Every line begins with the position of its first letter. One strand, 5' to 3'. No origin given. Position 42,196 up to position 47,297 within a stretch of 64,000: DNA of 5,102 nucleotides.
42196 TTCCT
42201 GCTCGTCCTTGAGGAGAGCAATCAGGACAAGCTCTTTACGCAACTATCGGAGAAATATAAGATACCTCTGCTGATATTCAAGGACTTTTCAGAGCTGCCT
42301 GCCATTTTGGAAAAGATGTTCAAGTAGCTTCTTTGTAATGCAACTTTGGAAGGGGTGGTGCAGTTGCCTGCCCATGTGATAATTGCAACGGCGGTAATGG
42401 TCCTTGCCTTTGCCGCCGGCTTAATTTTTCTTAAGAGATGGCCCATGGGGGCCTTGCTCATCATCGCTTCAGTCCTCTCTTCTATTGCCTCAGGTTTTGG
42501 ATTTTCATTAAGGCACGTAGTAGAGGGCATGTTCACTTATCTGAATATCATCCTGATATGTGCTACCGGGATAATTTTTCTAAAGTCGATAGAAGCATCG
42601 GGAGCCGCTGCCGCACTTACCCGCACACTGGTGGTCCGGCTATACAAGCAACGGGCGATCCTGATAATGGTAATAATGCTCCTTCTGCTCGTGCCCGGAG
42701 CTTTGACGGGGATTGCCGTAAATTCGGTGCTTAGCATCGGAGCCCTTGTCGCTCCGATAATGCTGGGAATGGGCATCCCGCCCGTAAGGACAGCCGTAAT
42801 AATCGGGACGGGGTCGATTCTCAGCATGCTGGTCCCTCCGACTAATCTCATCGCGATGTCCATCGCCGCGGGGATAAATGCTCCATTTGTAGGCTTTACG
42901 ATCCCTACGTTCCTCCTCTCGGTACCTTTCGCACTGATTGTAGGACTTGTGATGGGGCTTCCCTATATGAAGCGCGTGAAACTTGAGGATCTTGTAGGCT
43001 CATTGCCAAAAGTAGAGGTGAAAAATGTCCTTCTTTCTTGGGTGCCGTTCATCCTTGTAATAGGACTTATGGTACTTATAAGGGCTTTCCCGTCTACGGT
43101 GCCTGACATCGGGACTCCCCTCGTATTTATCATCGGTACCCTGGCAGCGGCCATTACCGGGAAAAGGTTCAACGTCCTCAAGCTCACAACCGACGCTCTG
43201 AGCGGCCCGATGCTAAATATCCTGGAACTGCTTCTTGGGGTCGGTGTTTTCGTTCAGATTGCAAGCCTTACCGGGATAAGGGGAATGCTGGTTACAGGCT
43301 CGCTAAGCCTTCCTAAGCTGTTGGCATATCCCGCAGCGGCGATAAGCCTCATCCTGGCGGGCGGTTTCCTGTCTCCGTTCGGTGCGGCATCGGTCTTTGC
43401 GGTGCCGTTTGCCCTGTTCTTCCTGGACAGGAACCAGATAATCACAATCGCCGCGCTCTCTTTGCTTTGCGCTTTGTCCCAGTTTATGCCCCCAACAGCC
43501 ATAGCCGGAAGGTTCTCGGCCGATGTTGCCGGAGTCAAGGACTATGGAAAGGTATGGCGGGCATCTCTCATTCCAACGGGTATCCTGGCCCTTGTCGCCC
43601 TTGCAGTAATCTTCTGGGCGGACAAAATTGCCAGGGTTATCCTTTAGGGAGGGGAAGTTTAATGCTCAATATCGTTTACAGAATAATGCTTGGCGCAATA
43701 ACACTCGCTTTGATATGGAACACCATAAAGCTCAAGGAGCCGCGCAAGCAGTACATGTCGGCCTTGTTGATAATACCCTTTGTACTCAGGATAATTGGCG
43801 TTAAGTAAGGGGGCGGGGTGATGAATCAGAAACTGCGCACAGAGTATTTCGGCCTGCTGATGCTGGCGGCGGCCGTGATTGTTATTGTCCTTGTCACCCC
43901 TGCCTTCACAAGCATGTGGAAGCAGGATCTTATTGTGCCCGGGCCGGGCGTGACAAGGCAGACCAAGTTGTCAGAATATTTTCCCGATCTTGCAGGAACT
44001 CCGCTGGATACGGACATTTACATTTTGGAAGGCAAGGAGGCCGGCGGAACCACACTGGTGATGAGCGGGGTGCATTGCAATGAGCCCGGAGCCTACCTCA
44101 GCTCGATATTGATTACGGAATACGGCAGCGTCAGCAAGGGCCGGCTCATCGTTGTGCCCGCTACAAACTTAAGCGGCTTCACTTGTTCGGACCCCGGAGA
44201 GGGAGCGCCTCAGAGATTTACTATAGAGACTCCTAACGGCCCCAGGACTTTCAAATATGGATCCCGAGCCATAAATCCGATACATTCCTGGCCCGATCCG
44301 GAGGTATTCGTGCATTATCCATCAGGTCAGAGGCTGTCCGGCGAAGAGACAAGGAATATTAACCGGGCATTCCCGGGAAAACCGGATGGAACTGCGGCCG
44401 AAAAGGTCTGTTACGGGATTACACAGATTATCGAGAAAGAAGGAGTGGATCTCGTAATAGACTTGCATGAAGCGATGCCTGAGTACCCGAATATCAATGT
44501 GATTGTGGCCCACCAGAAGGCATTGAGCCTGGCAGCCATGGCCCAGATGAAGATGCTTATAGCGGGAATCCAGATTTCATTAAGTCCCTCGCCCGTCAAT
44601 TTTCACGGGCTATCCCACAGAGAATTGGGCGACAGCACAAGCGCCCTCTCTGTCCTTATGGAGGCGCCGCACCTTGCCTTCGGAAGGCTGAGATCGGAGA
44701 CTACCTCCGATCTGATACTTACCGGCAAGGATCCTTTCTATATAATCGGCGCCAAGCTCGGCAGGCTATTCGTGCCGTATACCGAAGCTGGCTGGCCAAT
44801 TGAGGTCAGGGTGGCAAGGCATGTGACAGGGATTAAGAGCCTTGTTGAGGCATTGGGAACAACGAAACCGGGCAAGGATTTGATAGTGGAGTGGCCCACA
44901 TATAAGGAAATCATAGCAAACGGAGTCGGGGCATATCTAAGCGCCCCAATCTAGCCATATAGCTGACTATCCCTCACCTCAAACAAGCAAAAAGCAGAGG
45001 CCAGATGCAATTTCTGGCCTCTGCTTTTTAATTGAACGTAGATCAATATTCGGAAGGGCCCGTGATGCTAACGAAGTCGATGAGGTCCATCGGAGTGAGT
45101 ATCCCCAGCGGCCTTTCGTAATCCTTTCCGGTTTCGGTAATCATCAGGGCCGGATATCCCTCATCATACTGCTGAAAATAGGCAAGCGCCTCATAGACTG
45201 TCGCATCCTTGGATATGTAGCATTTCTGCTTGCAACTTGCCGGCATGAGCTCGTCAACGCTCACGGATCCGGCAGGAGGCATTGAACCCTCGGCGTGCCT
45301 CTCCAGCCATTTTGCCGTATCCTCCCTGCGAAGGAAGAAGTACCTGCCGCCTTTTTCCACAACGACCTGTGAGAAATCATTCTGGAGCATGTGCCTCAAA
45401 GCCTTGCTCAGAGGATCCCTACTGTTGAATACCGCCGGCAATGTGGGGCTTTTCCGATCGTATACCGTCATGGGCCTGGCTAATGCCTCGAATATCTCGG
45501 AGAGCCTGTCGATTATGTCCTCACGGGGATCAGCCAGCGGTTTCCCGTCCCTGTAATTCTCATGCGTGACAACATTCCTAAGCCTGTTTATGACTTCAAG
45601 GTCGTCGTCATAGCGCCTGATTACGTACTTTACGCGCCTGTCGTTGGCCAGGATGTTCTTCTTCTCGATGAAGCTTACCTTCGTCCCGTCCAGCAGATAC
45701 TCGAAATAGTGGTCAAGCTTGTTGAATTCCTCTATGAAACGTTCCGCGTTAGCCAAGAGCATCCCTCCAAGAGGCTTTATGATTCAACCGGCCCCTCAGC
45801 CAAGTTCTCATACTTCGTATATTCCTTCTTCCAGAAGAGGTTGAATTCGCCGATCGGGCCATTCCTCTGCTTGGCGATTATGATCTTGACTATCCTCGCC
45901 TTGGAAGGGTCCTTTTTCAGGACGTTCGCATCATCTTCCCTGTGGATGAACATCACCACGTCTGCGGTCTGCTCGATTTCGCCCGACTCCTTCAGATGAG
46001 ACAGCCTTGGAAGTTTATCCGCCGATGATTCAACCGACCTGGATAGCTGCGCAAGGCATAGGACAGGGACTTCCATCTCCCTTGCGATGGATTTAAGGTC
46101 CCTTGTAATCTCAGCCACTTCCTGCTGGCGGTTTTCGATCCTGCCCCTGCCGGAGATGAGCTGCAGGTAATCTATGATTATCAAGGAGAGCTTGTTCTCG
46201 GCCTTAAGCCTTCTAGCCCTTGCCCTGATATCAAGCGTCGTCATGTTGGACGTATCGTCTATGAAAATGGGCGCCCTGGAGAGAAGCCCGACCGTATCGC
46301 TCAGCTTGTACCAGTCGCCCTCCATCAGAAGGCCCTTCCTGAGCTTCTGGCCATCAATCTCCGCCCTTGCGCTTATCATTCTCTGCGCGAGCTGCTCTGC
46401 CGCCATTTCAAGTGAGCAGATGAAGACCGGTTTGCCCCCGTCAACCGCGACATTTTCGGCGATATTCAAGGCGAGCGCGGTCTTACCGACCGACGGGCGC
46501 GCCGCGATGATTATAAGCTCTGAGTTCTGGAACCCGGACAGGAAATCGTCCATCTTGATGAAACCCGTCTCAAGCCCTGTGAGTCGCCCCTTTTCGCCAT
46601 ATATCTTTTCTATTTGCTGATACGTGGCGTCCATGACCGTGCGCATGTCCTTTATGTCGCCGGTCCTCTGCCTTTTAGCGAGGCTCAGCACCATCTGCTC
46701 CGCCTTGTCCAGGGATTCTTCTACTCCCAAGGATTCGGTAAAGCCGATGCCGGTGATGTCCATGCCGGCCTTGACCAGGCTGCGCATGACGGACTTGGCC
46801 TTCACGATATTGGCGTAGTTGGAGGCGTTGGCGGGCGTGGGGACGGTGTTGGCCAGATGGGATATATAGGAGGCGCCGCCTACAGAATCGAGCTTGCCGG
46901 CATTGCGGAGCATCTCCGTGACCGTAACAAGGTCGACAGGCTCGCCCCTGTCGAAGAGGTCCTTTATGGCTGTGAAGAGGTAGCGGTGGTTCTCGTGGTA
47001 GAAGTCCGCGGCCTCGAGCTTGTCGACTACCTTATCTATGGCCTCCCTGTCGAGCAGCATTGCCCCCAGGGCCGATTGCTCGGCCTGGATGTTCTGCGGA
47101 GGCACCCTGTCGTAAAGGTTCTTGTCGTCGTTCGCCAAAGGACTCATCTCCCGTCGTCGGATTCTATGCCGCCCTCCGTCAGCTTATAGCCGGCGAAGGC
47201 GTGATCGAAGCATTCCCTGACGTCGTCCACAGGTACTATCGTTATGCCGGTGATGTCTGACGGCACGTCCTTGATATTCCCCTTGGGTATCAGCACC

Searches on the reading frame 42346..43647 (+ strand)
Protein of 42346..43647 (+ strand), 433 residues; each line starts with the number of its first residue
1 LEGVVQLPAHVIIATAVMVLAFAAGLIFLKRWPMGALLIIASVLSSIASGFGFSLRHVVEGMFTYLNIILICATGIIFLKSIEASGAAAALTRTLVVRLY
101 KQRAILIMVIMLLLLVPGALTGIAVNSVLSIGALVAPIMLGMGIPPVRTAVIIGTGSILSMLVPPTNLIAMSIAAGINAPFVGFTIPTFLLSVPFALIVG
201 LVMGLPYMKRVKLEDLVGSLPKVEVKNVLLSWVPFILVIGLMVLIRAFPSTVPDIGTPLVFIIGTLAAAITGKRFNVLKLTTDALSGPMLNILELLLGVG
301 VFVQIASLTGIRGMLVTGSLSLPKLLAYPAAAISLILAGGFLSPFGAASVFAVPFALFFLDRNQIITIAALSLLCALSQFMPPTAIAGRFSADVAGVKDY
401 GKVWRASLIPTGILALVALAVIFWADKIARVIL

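Call 117: search_protein_families(library=pfam, max_evalue=0.00001, proteins=[window:42346-43647:+])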
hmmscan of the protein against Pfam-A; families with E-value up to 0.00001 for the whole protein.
window:42346-43647:+ (433 aa): 1 family
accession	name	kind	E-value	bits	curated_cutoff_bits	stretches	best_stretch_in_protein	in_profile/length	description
PF06808.19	DctM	-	1.9e-06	27.4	23.8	1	118-424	101-409/413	Tripartite ATP-independent periplasmic transporter, DctM component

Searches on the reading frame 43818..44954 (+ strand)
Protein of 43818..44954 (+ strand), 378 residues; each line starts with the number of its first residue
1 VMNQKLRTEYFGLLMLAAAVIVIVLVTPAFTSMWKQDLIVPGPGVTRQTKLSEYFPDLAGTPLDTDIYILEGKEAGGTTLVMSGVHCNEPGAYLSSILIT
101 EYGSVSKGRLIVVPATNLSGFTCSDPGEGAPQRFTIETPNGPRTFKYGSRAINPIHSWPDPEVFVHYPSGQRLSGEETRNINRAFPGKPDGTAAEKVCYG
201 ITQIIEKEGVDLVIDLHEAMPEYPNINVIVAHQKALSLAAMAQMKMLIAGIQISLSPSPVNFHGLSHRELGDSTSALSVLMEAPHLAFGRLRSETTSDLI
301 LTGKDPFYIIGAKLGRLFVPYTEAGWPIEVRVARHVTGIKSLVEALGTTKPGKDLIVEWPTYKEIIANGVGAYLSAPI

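Call 117: search_protein_families(library=pfam, max_evalue=0.00001, proteins=[window:43818-44954:+])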
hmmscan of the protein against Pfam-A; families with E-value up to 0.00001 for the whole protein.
window:43818-44954:+ (378 aa): 1 family
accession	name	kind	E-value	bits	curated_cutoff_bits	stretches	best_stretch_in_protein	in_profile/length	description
PF24827.1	AstE_AspA_cat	-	2.2e-08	34.3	25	1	175-247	57-134/192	Succinylglutamate desuccinylase/Aspartoacylase catalytic domain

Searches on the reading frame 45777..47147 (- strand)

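Call 117: search_protein_families(library=pfam, max_evalue=0.00001, proteins=[window:45777-47147:-])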
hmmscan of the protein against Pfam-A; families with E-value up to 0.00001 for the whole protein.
window:45777-47147:- (456 aa): 3 families
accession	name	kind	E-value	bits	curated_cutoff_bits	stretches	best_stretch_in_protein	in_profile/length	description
PF03796.21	DnaB_C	-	5e-100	334.5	27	1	191-448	1-255/255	DnaB-like helicase C terminal domain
PF00772.26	DnaB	-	3.4e-36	123.8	23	1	16-116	2-102/103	DnaB-like helicase N terminal domain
PF13481.12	AAA_25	-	6.6e-14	52.4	27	1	208-368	32-190/195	AAA domain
